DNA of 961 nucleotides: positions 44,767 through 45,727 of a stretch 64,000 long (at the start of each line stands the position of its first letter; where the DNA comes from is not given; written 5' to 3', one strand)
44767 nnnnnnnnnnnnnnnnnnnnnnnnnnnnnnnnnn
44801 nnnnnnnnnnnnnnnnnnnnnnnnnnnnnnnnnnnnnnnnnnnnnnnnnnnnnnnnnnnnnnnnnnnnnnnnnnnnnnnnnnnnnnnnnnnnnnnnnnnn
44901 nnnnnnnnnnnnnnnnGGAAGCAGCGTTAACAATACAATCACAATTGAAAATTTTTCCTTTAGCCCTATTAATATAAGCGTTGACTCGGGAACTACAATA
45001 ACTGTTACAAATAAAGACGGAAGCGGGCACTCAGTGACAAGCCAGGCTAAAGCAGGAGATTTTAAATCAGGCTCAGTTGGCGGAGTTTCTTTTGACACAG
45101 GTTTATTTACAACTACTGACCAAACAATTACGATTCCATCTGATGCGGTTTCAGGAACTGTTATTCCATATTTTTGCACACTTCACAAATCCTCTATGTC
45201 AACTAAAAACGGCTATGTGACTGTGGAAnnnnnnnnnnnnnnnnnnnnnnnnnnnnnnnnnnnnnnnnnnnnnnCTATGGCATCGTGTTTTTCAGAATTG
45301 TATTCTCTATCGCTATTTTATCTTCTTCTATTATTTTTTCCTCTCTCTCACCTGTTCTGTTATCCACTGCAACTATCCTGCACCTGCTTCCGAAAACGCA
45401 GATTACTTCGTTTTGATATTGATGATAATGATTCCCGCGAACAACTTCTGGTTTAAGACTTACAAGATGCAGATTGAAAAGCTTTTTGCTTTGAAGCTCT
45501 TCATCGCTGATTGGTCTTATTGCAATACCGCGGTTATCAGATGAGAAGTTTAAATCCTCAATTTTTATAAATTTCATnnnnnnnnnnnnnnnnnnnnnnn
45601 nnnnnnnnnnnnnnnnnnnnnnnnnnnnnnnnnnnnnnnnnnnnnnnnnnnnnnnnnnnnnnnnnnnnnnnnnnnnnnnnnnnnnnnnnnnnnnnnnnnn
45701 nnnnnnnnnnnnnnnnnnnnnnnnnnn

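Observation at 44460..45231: Frameshifted gene for a secreted Big_2-domain + Thr-rich linker + cupredoxin (type-1 copper) protein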

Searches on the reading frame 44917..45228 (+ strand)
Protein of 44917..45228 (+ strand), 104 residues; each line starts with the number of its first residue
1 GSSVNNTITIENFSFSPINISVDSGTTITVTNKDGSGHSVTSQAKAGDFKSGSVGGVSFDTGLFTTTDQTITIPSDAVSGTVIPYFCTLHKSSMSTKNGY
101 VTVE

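Call 5: search_solved_structures(query=window:44917-45228:+, max_evalue=1, show_alignments=3)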
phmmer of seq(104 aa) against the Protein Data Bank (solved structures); distinct sequences matched with E-value up to 1: 22.
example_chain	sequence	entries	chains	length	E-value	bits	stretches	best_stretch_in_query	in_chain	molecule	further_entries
9cck_A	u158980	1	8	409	0.00024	24.7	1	14-61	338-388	Copper-containing nitrite reductase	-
1kdi_A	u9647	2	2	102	0.004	20.8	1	10-94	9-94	PLASTOCYANIN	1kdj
5fc9_A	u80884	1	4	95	0.018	18.8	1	12-43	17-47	Blue (Type 1) copper domain protein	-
7nhk_0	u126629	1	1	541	0.023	18.4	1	11-56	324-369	ABC-F type ribosomal protection protein Lsa(A)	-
3bqv_A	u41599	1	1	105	0.037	17.7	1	14-94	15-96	Plastocyanin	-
3cvb_A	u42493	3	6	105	0.041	17.6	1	13-94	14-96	Plastocyanin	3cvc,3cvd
2bz7_A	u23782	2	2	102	0.051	17.3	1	10-94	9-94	PLASTOCYANIN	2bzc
4r0o_A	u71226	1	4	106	0.097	16.4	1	14-94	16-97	Plastocyanin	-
9cuy_K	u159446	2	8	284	0.12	16.1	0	1-34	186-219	Tube initiator protein | Dit-like phage tail protein N-terminal domain-containing protein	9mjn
1fa4_A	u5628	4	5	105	0.14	15.8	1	14-93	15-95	PLASTOCYANIN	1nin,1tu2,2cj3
2gim_A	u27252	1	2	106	0.15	15.8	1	14-93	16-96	Plastocyanin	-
1baw_A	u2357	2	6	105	0.16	15.7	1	14-94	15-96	PLASTOCYANIN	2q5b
2w88_A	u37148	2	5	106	0.16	15.7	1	14-94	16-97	PLASTOCYANIN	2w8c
6m5y_A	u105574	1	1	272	0.26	15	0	19-66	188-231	Galectin-1,Galectin-1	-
23it_L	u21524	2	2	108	0.4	14.4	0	60-99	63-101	pO18-29 VL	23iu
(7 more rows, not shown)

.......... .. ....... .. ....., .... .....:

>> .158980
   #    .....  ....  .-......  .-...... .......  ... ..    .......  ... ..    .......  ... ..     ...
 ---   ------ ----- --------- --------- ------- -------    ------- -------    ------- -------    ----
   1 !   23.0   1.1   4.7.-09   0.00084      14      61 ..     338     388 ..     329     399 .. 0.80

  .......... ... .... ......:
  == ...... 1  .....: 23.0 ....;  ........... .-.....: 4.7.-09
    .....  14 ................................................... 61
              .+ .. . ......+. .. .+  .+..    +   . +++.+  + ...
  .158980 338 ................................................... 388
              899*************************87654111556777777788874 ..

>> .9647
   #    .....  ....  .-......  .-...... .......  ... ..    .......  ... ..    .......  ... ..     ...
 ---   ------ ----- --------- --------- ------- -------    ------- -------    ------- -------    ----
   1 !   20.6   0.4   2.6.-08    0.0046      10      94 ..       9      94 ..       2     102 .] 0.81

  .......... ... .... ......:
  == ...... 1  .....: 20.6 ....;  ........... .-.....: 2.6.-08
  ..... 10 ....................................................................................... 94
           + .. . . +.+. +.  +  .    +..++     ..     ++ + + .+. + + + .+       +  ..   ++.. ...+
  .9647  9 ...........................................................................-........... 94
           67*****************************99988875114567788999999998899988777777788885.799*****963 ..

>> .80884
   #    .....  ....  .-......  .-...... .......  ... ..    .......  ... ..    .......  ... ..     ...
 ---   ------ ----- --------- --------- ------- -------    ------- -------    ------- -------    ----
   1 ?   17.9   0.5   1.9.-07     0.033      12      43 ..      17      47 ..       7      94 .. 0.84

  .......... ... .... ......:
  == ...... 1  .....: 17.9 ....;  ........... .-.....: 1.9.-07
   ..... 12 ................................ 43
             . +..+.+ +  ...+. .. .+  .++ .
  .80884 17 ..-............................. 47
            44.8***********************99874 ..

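Call 55: search_protein_representatives(protein=window:44920-45228:+)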
Query: 103 residues. Proteins with E-value up to 0.001 (for the whole library): 660; up to 1e-10: 154; up to 1e-30: 4. The best 150 are listed.
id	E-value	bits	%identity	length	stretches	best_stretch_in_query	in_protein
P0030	8.6e-49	179.8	54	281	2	6-102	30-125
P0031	8.7e-47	173.4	53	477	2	4-102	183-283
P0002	1.3e-35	137.6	67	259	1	1-103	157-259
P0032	7.5e-34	132.0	63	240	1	1-102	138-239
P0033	1.3e-25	105.6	56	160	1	6-101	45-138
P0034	1.2e-24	102.6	49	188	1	6-103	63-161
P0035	2.4e-24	101.5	51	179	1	5-102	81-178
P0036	3.5e-24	101.0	51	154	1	3-102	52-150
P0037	4.3e-24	100.8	42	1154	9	7-65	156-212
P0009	6.9e-24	100.1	60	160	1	5-95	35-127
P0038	1.7e-23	98.8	52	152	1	6-101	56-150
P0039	2.1e-23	98.5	49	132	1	6-101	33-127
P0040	2.1e-23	98.5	52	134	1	5-95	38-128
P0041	5.1e-23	97.3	58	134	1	5-100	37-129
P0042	5.2e-23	97.3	53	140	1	4-102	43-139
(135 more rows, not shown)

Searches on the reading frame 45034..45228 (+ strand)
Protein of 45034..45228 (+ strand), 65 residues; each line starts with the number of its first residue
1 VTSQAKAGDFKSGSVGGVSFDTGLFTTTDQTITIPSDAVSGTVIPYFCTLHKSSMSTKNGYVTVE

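Call 4: search_protein_families(library=pfam, proteins=[window:45034-45228:+], max_evalue=1)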
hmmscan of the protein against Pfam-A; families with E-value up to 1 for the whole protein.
seq(65 aa): 0 families
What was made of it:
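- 45034..45231 (+): Annotated 65-aa ORF (GTG start). It is a gene-caller remnant of the cupredoxin domain. It starts after ligand His190, so it cannot form the copper site. There is no Pfam hit when it is scanned alone (call 4, protein 3).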

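Call 45: search_protein_families(library=ncbifam, proteins=[P0017], max_evalue=0.01)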
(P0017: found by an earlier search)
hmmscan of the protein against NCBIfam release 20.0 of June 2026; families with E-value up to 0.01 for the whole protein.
P0017 (256 aa): 2 families
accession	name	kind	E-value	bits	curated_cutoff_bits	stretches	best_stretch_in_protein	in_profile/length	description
TIGR02656.1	cyanin_plasto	equivalog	0.0003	21.1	87.85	1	165-245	12-90/99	plastocyanin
TIGR03102.1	halo_cynanin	subfamily_domain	0.00045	20.3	93.8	1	163-244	35-105/115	halocyanin domain-containing protein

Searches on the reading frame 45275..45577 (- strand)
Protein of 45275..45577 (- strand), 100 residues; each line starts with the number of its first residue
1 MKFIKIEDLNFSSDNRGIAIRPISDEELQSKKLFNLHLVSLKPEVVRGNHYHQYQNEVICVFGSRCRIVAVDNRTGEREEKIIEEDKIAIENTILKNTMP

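Call 42: search_protein_families(library=pfam, proteins=[window:45275-45577:-], max_evalue=0.001)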
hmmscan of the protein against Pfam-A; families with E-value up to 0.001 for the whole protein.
window:45275-45577:- (100 aa): 1 family
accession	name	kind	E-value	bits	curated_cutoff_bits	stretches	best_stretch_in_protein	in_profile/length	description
PF14667.12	Polysacc_synt_C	-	6.2e-05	23.5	28.7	1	26-90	10-74/111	Polysaccharide biosynthesis C-terminal domain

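Call 52: find_homologous_proteins(query=window:45275-45577:-, max_evalue=1e-10)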
Query window:45275-45577:- (100 aa): 9 proteins with E <= 1e-10 among 11 candidates.
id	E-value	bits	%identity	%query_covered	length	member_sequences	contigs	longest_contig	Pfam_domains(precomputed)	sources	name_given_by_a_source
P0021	5.7e-59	214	100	100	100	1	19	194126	-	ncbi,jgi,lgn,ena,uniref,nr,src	ncbi:MAG: hypothetical protein A3C43_10850 [Candidatus Schekmanbacteria bacterium RIFCSPHIGHO2_02_FU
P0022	1.8e-39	151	79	87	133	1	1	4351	PF05523.18,PF14667.13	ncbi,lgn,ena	-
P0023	4.2e-39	150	82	76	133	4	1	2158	PF05523.18,PF14667.13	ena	-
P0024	1.3e-38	149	78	76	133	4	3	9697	PF05523.18,PF14667.13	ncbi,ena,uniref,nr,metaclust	ncbi:MAG: hypothetical protein A2W05_10090 [Candidatus Schekmanbacteria bacterium RBG_16_38_10]|unir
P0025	1.5e-37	145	76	87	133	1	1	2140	PF05523.18,PF14667.13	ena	-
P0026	1.9e-37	145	78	76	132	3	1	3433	PF05523.18,PF14667.13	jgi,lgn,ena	-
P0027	2.6e-36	141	75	76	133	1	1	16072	PF07883.18,PF05523.18,PF00908.24,PF14667.13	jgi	-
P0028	8.2e-36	140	74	76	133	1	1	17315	PF05523.18,PF00908.24,PF14667.13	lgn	-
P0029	1.6e-14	71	49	87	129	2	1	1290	PF07883.18,PF14667.13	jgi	jgi:dTDP-4-dehydrorhamnose 3,5-epimerase-like enzyme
